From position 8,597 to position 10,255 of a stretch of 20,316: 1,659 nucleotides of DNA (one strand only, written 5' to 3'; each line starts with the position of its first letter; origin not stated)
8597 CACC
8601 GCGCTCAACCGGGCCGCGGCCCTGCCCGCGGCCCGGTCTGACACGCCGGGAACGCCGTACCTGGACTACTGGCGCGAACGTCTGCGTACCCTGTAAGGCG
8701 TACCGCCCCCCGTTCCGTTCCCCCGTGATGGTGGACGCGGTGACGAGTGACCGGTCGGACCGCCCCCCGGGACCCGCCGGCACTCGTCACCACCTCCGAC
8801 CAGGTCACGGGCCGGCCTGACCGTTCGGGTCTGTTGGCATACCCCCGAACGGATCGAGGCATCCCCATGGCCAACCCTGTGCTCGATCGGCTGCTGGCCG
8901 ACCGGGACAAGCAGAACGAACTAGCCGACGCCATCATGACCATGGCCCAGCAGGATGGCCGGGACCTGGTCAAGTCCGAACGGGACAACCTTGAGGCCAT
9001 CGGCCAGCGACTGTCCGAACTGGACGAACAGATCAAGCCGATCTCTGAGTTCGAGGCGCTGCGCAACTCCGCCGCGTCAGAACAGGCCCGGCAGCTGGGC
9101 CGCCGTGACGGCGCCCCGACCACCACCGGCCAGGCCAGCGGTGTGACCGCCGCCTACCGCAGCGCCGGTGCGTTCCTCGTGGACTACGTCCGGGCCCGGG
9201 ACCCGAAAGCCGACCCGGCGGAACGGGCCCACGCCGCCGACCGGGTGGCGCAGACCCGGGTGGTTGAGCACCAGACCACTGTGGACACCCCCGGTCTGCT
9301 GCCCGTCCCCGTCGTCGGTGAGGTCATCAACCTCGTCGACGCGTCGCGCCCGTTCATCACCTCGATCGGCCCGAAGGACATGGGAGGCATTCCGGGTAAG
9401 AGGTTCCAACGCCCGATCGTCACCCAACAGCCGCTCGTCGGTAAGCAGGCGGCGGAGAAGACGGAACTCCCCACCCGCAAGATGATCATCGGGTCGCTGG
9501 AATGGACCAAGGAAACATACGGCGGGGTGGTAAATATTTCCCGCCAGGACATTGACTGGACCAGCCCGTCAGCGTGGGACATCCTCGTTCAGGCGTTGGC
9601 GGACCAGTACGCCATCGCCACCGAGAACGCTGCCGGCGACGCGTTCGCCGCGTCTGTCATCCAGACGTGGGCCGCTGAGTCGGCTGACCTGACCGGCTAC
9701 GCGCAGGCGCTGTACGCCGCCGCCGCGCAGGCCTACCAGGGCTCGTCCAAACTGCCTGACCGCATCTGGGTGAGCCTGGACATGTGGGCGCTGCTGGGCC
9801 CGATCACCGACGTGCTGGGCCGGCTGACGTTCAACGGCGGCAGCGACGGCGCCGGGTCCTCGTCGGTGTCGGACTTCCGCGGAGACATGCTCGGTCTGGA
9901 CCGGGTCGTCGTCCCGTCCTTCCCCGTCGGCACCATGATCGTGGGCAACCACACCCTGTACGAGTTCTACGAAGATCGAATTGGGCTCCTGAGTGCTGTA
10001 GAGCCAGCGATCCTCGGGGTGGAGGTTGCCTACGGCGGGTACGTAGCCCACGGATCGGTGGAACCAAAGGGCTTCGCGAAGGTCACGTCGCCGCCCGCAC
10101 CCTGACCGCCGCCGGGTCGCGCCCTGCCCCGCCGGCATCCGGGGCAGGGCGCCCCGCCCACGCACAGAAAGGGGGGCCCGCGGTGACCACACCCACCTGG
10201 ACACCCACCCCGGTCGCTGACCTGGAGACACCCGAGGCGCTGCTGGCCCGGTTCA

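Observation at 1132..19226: Over-represented, same-orientation 11-mer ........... scattered around the genome (stoperator-like?)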

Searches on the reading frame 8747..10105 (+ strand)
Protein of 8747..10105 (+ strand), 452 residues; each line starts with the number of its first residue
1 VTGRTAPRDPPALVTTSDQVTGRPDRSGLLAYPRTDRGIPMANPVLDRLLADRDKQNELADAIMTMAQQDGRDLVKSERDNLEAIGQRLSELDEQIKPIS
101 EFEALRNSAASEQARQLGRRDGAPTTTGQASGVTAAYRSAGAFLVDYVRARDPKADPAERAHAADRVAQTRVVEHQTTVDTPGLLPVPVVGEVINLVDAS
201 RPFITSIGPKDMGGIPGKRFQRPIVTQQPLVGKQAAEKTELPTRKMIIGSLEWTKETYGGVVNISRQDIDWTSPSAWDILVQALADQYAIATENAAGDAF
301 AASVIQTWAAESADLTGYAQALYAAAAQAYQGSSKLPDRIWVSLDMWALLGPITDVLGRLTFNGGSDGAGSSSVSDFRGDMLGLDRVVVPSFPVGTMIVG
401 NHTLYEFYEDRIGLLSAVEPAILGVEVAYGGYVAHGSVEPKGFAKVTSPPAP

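Call 11: search_protein_families(library=pfam, proteins=[window:8747-10105:+], max_evalue=0.01)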
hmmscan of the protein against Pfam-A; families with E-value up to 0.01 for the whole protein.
window:8747-10105:+ (452 aa): 1 family
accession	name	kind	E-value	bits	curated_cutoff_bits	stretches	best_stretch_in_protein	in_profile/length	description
PF25209.1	Phage_capsid_4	-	2.7e-08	34.8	27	1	215-400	38-220/262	Phage capsid protein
